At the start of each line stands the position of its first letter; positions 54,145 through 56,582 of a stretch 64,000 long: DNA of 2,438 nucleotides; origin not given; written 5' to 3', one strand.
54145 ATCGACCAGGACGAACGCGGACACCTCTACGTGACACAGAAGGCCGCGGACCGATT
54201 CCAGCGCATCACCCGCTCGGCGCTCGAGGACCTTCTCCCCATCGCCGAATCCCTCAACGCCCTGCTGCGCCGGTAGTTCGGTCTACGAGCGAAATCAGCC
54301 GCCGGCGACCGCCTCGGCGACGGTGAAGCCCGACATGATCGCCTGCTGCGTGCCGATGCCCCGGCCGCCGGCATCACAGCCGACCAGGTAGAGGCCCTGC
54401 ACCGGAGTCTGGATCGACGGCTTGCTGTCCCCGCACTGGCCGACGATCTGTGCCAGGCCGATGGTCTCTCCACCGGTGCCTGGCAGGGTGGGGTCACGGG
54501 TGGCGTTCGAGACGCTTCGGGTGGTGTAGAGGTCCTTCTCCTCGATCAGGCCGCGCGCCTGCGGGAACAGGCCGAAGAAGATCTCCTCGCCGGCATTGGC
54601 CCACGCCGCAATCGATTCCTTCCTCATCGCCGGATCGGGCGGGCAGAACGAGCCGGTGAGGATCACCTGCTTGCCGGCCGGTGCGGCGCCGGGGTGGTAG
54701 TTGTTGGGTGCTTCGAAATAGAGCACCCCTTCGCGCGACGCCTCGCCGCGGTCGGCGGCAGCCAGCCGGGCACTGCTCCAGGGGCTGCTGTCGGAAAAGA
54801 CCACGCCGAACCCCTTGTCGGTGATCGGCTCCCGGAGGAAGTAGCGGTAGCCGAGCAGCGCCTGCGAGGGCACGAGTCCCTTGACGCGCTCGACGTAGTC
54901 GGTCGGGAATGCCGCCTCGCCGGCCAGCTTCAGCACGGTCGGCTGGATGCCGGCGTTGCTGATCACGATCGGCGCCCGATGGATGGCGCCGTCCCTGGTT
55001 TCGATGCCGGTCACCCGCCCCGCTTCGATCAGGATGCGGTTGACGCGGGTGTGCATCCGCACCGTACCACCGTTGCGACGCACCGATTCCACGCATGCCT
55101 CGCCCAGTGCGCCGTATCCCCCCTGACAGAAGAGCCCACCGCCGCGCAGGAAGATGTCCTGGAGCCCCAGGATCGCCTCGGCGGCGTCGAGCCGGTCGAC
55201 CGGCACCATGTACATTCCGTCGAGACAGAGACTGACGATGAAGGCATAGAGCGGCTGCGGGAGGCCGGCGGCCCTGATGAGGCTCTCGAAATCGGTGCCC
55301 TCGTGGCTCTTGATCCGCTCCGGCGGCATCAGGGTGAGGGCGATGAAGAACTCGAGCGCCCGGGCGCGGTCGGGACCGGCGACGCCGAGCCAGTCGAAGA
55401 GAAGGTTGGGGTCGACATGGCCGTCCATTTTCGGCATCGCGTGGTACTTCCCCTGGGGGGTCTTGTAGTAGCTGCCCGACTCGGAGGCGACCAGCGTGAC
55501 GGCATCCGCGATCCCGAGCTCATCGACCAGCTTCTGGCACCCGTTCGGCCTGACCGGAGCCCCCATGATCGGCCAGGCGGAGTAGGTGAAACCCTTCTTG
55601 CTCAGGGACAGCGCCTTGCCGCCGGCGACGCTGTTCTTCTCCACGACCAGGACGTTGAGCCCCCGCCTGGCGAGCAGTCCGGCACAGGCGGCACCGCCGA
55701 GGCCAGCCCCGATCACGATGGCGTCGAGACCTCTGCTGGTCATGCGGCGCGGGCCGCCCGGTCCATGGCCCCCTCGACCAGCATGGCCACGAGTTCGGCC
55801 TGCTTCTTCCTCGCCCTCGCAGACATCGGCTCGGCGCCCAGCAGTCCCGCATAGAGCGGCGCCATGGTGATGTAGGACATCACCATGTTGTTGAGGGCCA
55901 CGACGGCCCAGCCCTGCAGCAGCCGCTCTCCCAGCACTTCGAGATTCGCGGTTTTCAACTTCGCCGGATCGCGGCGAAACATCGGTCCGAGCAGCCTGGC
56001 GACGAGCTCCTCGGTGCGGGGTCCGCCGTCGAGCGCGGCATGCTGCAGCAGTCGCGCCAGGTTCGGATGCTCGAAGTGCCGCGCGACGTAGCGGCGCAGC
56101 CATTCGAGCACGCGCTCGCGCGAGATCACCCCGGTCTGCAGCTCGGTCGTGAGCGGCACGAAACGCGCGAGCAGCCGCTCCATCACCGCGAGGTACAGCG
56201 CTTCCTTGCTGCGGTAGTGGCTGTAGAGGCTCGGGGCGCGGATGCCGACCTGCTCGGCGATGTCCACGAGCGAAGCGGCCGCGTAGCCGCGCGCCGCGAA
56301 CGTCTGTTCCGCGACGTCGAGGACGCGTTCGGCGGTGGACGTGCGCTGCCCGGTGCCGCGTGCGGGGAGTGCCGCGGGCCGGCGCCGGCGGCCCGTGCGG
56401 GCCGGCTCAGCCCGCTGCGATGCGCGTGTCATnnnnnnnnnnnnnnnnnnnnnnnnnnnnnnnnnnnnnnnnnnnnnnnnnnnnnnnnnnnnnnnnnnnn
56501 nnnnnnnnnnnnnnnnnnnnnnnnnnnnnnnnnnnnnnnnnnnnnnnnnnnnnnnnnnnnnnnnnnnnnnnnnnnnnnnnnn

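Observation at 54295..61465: Second Mo-hydroxylase operon translationally chained to a TetR regulator and a CrtI-like FAD oxidoreductase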

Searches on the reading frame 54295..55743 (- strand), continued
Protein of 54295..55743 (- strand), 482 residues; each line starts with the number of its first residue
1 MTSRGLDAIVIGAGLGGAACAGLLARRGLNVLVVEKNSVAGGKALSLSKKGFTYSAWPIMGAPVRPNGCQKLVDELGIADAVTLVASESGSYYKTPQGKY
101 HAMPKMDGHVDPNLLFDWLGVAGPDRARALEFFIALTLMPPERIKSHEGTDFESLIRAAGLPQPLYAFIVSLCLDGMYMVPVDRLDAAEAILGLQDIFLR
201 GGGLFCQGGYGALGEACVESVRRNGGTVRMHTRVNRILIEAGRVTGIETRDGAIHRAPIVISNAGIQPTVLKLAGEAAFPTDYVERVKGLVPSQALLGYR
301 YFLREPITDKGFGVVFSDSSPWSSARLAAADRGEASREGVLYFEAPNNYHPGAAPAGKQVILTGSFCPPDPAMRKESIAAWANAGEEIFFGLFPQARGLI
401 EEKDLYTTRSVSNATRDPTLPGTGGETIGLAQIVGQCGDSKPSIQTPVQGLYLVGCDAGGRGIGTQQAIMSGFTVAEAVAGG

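Call 61: predict_structure(alignment_id=A1)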
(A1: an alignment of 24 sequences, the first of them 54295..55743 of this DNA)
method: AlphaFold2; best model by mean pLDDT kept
length: 482 residues; sequences in the alignment: 24
mean_pLDDT: 85.0   pTM: 0.84
mean pLDDT of the five models: 85.0, 82.7, 82.5, 79.8, 79.7
residues with pLDDT >= 90: 221; 70-90: 196; 50-70: 56; < 50: 9
segments of 3 or more residues with pLDDT < 50: 1-3, 426-431
pLDDT, mean of each block of 10 residues (from residue 1): 73 89 96 88 75 82 70 93 84 93 81 91 92 91 88 91 91 72 86 81 72 91 95 93 94 95 75 90 86 84 95 89 88 86 90 94 85 87 94 96 87 61 51 64 85 78 75 91 80
secondary structure, 60 per line:
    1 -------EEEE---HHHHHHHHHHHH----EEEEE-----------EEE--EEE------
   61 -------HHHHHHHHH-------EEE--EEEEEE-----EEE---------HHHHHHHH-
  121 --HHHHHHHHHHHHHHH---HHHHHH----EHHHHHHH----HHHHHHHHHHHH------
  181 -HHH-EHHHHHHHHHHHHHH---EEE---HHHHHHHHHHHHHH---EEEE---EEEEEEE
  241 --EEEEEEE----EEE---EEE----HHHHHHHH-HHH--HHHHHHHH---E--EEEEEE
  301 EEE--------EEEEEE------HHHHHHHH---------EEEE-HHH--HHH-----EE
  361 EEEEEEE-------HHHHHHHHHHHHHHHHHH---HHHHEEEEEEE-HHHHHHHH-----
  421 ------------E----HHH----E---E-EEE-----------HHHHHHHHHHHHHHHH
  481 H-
elements in order: E8-11 H15-26 E31-35 E47-49 E52-54 H68-76 E84-86 E89-94 E100-102 H112-119 H123-137 H141-146 H152-158 H163-174 H187-200 E204-206 H210-223 E227-230 E234-240 E243-249 E254-256 E260-262 H267-274 H281-288 E295-303 E312-317 H324-331 E341-344 E359-367 H375-392 H396-399 E400-406 H408-415 E451-453 H465-481

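Call 64: fold_search(model_id=the predicted structure, library=pdb)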
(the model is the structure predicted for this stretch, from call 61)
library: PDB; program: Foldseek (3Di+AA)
matches with E <= 10: 1991; with E <= 0.001: 1166
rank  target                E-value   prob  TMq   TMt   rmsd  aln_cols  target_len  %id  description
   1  3ka7                  1.4e-28  1.00  0.69  0.77   4.8       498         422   22  Crystal Structure of an oxidoreductase from Methanosarcina mazei. Northeast Structural Genomics Consortium target id MaR (released 2009-11-17)
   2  4rep                  1.3e-25  1.00  0.75  0.74   4.8       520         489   16  Crystal Structure of gamma-carotenoid desaturase (released 2015-07-15)
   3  4dgk                  1.6e-22  1.00  0.53  0.62   7.8       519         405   18  Crystal structure of Phytoene desaturase CRTI from Pantoea ananatis (released 2012-10-10)
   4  3cph_G                4.5e-22  1.00  0.57  0.61   7.3       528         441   16  Crystal structure of Sec4 in complex with Rab-GDI (released 2008-05-06)
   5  5mog_A                6.4e-22  1.00  0.74  0.76   4.5       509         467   17  Oryza sativa phytoene desaturase inhibited by norflurazon (released 2017-07-12)
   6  5mog_E                1.4e-21  1.00  0.74  0.76   4.5       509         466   17  Oryza sativa phytoene desaturase inhibited by norflurazon (released 2017-07-12)
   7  5mog_C                1.5e-21  1.00  0.73  0.75   4.5       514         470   18  Oryza sativa phytoene desaturase inhibited by norflurazon (released 2017-07-12)
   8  3cpj_G                1.6e-21  1.00  0.53  0.58   6.3       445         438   17  Crystal structure of Ypt31 in complex with yeast Rab-GDI (released 2008-05-06)
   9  1ukv_G                2.2e-21  1.00  0.52  0.56   6.7       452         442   17  Structure of RabGDP-dissociation inhibitor in complex with prenylated YPT1 GTPase (released 2004-09-01)
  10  5mog_B                5.1e-21  1.00  0.73  0.74   4.7       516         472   17  Oryza sativa phytoene desaturase inhibited by norflurazon (released 2017-07-12)
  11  3cph_H                8.2e-21  1.00  0.53  0.58   7.7       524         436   16  Crystal structure of Sec4 in complex with Rab-GDI (released 2008-05-06)
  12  1d5t                  1.5e-20  1.00  0.52  0.56   6.5       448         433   16  GUANINE NUCLEOTIDE DISSOCIATION INHIBITOR, ALPHA-ISOFORM (released 2000-10-25)
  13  3nrn                  2.8e-20  1.00  0.67  0.81   4.2       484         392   20  Crystal Structure of PF1083 protein from Pyrococcus furiosus, Northeast Structural Genomics Consortium Target PfR223 (released 2010-11-03)
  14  6c87_B                3.2e-20  1.00  0.53  0.57   6.4       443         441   15  Crystal structure of rab gdp dissociation inhibitor alpha from Naegleria fowleri (released 2018-02-14)
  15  9a78_B                3.4e-20  1.00  0.62  0.63   7.6       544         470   15  Integrative model of SYFB-CGOX by crosslinking MS and deep learning (released 2024-09-18)
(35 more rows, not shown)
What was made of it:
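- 54295..55743 (-): CrtI/PDS-fold flavoprotein of an uncharacterised orthogroup ('CrtI490'), 482 aa, 50.8 kDa, no signal peptide, ATGA overlap with TetR. AF2 pLDDT 85; Foldseek top hits 3ka7, 4rep, 4dgk and 5mog (calls 61, 64).
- On CrtI phytoene desaturase family (TIGR02734): Foldseek matches 4rep, 4dgk and 5mog with E 1e-22 to 1e-25 (calls 61, 64).
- The flavoprotein has a CrtI/PDS fold (calls 61, 64). The fold is that of CrtI/PDS desaturases (call 64).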

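Call 65: find_encoding_contigs(protein=P0015, flank=10000, max_places=2)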
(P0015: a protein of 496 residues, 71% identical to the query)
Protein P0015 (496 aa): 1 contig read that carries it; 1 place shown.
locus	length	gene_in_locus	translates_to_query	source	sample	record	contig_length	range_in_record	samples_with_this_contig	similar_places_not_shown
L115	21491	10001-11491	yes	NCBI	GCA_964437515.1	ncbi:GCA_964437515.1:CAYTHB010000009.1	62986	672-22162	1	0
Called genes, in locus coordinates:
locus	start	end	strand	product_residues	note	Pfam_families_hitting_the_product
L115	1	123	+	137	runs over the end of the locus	PF01850:PIN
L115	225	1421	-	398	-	PF00657:Lipase_GDSL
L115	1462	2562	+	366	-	PF03595:SLAC1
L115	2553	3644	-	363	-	PF00015:MCPsignal, PF13682:CZB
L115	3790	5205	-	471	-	PF07969:Amidohydro_3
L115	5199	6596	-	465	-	PF02515:CoA_transf_3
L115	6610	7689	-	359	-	PF01073:3Beta_HSD, PF01370:Epimerase, PF02719:Polysacc_synt_2 (faint), PF04321:RmlD_sub_bind, PF08659:KR (faint), PF13460:NAD_binding_10, PF16363:GDP_Man_Dehyd, PF07993:NAD_binding_4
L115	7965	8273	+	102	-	-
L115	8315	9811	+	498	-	PF00501:AMP-binding, PF13193:AMP-binding_C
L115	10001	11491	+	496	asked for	PF00890:FAD_binding_2 (weak), PF01266:DAO (weak), PF07992:Pyr_redox_2 (weak), PF12831:FAD_oxidored (weak), PF13450:NAD_binding_8, PF01593:Amino_oxidase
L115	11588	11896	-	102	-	PF05016:ParE_toxin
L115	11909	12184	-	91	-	-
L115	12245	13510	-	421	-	PF04932:Wzy_C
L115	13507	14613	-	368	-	PF13439:Glyco_transf_4, PF13579:Glyco_trans_4_4, PF20706:GT4-conflict, PF00534:Glycos_transf_1, PF13692:Glyco_trans_1_4, PF13524:Glyco_trans_1_2 (weak)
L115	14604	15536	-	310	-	-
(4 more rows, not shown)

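Call 66: find_encoding_contigs(protein=P0012, flank=10000, max_places=2)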
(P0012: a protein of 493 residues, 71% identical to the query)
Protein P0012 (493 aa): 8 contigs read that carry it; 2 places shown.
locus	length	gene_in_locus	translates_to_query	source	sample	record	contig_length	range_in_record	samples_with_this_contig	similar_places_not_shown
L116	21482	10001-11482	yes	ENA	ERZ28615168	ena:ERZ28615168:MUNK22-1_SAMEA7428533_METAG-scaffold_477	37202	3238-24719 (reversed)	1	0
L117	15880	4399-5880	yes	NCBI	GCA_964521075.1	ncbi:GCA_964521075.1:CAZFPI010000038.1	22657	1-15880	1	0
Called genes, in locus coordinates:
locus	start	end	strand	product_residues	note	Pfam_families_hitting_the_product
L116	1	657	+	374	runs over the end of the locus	PF01966:HD, PF13286:HD_assoc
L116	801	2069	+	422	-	-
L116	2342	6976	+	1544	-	PF00310:GATase_2, PF04898:Glu_syn_central, PF01645:Glu_synthase, PF01493:GXGXG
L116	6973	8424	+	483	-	PF14691:Fer4_20, PF00890:FAD_binding_2 (weak), PF01266:DAO (weak), PF03486:HI0933_like (weak), PF07992:Pyr_redox_2, PF12831:FAD_oxidored, PF13450:NAD_binding_8, PF01593:Amino_oxidase (weak), +1 more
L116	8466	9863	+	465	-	PF00483:NTP_transferase, PF01128:IspD, PF12804:NTP_transf_3, PF25084:LbH_EIF2B (weak), PF00132:Hexapep (weak), PF25087:GMPPB_C, PF00132:Hexapep (weak), PF14602:Hexapep_2 (weak)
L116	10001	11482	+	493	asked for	PF00890:FAD_binding_2 (weak), PF01266:DAO (weak), PF01593:Amino_oxidase, PF07992:Pyr_redox_2 (weak), PF12831:FAD_oxidored (weak), PF13450:NAD_binding_8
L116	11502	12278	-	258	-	PF00459:Inositol_P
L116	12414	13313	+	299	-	PF01507:PAPS_reduct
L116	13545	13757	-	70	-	-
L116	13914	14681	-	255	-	-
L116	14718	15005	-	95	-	-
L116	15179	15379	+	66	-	PF01583:APS_kinase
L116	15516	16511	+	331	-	PF12625:Arabinose_bd, PF00165:HTH_AraC (faint), PF12833:HTH_18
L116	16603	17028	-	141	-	-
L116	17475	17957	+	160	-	-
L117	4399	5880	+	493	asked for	PF00890:FAD_binding_2 (weak), PF01266:DAO (weak), PF01593:Amino_oxidase, PF07992:Pyr_redox_2 (weak), PF12831:FAD_oxidored (weak), PF13450:NAD_binding_8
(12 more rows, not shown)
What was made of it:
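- In Sterolibacterium MAGs the gene lies beside gltBD, glmU and cysQ/cysDN-type genes (call 66).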

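Call 68: find_encoding_contigs(protein=P0001, flank=1000, max_places=3)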
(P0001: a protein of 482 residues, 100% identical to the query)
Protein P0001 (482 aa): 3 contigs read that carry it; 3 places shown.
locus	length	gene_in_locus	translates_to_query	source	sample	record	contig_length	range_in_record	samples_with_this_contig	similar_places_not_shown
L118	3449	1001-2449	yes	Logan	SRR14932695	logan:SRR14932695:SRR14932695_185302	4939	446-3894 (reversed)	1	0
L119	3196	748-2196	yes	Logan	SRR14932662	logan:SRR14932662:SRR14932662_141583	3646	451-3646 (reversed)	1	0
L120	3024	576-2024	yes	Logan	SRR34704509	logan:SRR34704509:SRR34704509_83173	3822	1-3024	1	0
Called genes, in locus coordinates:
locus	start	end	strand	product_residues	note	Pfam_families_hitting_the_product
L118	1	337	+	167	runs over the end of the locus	-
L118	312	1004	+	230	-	PF00440:TetR_N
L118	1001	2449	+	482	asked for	PF00890:FAD_binding_2 (weak), PF00996:GDI (faint), PF01266:DAO (weak), PF01593:Amino_oxidase, PF03486:HI0933_like (faint), PF07992:Pyr_redox_2 (faint), PF12831:FAD_oxidored (faint), PF13450:NAD_binding_8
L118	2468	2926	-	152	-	-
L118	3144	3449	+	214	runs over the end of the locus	PF09459:EB_dh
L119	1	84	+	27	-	?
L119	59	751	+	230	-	PF00440:TetR_N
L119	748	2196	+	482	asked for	PF00890:FAD_binding_2 (weak), PF00996:GDI (faint), PF01266:DAO (weak), PF01593:Amino_oxidase, PF03486:HI0933_like (faint), PF07992:Pyr_redox_2 (faint), PF12831:FAD_oxidored (faint), PF13450:NAD_binding_8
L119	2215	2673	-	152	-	-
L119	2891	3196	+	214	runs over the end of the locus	PF09459:EB_dh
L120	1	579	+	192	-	?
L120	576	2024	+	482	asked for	PF00890:FAD_binding_2 (weak), PF00996:GDI (faint), PF01266:DAO (weak), PF01593:Amino_oxidase, PF03486:HI0933_like (faint), PF07992:Pyr_redox_2 (faint), PF12831:FAD_oxidored (faint), PF13450:NAD_binding_8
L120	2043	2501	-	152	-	-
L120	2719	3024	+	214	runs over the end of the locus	PF09459:EB_dh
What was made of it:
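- Checked: An independent gene caller gives the same delta(167)-TetR(230)-flavoprotein(482) calls, with the same overlaps, on three separate Logan assemblies (call 68), so the arrangement is not an assembly artefact.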

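Call 76: search_protein_families(library=ncbifam, proteins=[L025:6531-8255:+, L025:8294-9982:+, L025:11601-13349:+, L025:13346-14890:+, L025:6073-6471:+], max_evalue=1e-10)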
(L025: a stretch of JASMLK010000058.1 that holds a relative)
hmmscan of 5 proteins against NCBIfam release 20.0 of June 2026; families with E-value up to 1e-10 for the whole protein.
L025:6531-8255:+ (574 aa): 2 families
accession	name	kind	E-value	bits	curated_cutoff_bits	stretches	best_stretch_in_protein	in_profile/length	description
NF045689.1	BCarotKetCrtO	equivalog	2.7e-31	108.7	1000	1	176-313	188-316/563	beta-carotene ketolase CrtO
NF045637.1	carotdesatCrtDProt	equivalog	6.4e-12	44.8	580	0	231-350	218-331/485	1-hydroxycarotenoid 3,4-desaturase CrtD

L025:8294-9982:+ (562 aa): 5 families
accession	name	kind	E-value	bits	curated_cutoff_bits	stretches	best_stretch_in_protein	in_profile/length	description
NF045689.1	BCarotKetCrtO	equivalog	3.4e-49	167.9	1000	1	30-533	3-532/563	beta-carotene ketolase CrtO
TIGR02734.1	crtI_fam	subfamily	5.1e-19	68.3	238.1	1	33-324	1-286/504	phytoene desaturase family protein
TIGR02730.1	carot_isom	equivalog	6e-15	55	586.9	0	248-348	222-320/493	carotenoid isomerase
NF045637.1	carotdesatCrtDProt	equivalog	1.8e-14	53.2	580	1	33-322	1-288/485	1-hydroxycarotenoid 3,4-desaturase CrtD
NF005560.0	PRK07233.1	equivalog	4.2e-11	42.3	252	0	33-73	3-43/435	hypothetical protein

L025:11601-13349:+ (582 aa): 6 families
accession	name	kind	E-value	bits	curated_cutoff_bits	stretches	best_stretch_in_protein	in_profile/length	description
NF045689.1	BCarotKetCrtO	equivalog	9e-43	146.6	1000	1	1-521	1-522/563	beta-carotene ketolase CrtO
TIGR02734.1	crtI_fam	subfamily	2.3e-13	49.7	238.1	0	6-55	1-48/504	phytoene desaturase family protein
TIGR02730.1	carot_isom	equivalog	6.9e-13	48.2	586.9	0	229-331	221-317/493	carotenoid isomerase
TIGR02733.1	desat_CrtD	equivalog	2.3e-12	46.4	549.7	0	5-45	3-43/492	C-3',4' desaturase CrtD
NF005560.0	PRK07233.1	equivalog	1.9e-11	43.5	252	0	6-47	3-44/435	hypothetical protein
NF045637.1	carotdesatCrtDProt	equivalog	4.4e-11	42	580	0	6-297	1-277/485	1-hydroxycarotenoid 3,4-desaturase CrtD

L025:13346-14890:+ (514 aa): 6 families
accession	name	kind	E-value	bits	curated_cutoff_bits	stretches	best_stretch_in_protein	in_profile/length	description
NF045689.1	BCarotKetCrtO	equivalog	1.2e-39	136.4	1000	2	5-163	2-164/563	beta-carotene ketolase CrtO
TIGR02734.1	crtI_fam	subfamily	1.3e-25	90.1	238.1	1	9-488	1-472/504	phytoene desaturase family protein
TIGR02730.1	carot_isom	equivalog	3.3e-17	62.5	586.9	0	225-490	225-474/493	carotenoid isomerase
NF045637.1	carotdesatCrtDProt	equivalog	8e-17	60.9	580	1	10-285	2-278/485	1-hydroxycarotenoid 3,4-desaturase CrtD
NF058655.1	CrtID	equivalog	2.9e-12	46.2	640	0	10-68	2-60/478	bifunctional phytoene desaturase/3,4-desaturase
NF005560.0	PRK07233.1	equivalog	6.1e-12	45.1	252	0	10-73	4-65/435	hypothetical protein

L025:6073-6471:+ (132 aa): 0 families

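Call 78: search_protein_representatives(protein=window:54295-55743:-)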
Query: 482 residues. Proteins with E-value up to 0.001 (for the whole library): 5577; up to 1e-10: 1242; up to 1e-30: 115. The best 150 are listed.
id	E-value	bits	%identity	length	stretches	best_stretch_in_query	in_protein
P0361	6.2e-178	609.1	58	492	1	4-479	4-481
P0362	3.6e-158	543.9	85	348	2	183-396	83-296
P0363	1.4e-144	499.0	50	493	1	5-479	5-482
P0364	1.7e-123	429.6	45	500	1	5-479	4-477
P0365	4.9e-116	404.9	46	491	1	6-479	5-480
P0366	5.4e-112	391.6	43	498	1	2-479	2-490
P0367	7.0e-109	381.4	45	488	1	6-479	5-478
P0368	2.7e-102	359.6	42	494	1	2-479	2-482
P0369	5.7e-100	352.0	41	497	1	6-479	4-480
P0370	1.2e-98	347.6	38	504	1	3-479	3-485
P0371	2.4e-96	340.0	42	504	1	3-479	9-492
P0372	3.0e-92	326.5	37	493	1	4-479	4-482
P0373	5.5e-89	315.7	38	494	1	6-478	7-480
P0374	1.0e-88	314.9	38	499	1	4-479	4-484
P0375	8.0e-87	308.6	39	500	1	7-479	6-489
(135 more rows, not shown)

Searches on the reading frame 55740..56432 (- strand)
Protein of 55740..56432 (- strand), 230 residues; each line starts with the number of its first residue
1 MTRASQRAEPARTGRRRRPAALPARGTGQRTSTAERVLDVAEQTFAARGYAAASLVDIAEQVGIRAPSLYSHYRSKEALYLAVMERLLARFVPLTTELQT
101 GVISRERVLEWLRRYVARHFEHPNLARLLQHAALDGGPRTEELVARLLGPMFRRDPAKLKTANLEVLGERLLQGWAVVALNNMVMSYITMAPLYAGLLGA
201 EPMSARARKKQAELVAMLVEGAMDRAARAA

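Call 4: search_protein_families(library=pfam, proteins=[window:55740-56432:-], max_evalue=0.01)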
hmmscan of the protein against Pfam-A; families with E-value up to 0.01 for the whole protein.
window:55740-56432:- (230 aa): 1 family
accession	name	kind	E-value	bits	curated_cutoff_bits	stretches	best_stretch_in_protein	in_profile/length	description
PF00440.29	TetR_N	-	1.6e-13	50.6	24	1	38-83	2-47/47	Bacterial regulatory proteins, tetR family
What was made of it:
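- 55740..56432 (-): TetR-family regulator, 230 aa, overlapping delta2 by 26 nt. TetR_N 50.6 bits (call 4).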

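Call 11: search_protein_families(library=ncbifam, proteins=[window:55740-56432:-], max_evalue=0.01)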
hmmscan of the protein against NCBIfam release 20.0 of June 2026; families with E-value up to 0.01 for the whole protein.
window:55740-56432:- (230 aa): 18 families
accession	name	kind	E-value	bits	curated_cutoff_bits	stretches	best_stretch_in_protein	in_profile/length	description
NF041196.1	ScbR_bind_reg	equivalog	2.4e-11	44.2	150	1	32-100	6-74/191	ScbR family autoregulator-binding transcription factor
NF053516.1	TranRepPrsAVib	equivalog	5.2e-11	42.8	300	1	29-99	3-74/208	TetR family transcriptional repressor PsrA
NF053731.1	TransRegFasRMycb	equivalog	7.1e-11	42.3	330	1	30-109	9-89/199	HTH-type transcriptional activator FasR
NF050111.1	TransRegSACE7040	equivalog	5.5e-10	39.5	250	1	35-98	4-67/186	SACE_7040 family transcriptional regulator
TIGR03613.1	RutR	equivalog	1.4e-09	38.1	368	1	35-144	11-120/202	pyrimidine utilization regulatory protein R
NF011584.0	PRK15008.1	equivalog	1.8e-09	37.8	230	1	34-140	20-126/212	HTH-type transcriptional regulator RutR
NF007949.0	PRK10668.1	equivalog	1.2e-08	34.7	271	1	25-100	3-79/216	multidrug efflux transporter transcriptional repressor AcrR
NF051852.1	efflux_TF_MtrR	exception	8.6e-08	32.2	280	1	32-120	10-96/205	multidrug efflux system transcriptional repressor MtrR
NF053878.1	FATransRegFadRBac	equivalog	1.1e-05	25.3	200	1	35-122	6-90/190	fatty acid metabolism transcriptional regulator FadR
TIGR03968.1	mycofact_TetR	equivalog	2.1e-05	24.2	224.9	1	29-87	6-64/190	mycofactocin system transcriptional regulator MftR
NF058643.1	TranRegCurRPseudo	equivalog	2.7e-05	23.9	300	1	32-119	7-96/193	TetR family transcriptional repressor CurR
NF051457.1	acryl_TF_AcuR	equivalog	8.3e-05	22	247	1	22-92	7-77/204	acrylate utilization transcriptional regulator AcuR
NF007430.0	PRK09975.1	equivalog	0.00016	20.8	274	1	32-86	11-65/220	acrEF/envCD operon transcriptional regulator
NF010319.1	PRK13756.1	equivalog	0.00032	20.6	265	1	35-90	5-60/199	tetracycline resistance transcriptional repressor TetR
NF037937.1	septum_RefZ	equivalog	0.00038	20.4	180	1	35-130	2-100/195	forespore capture DNA-binding protein RefZ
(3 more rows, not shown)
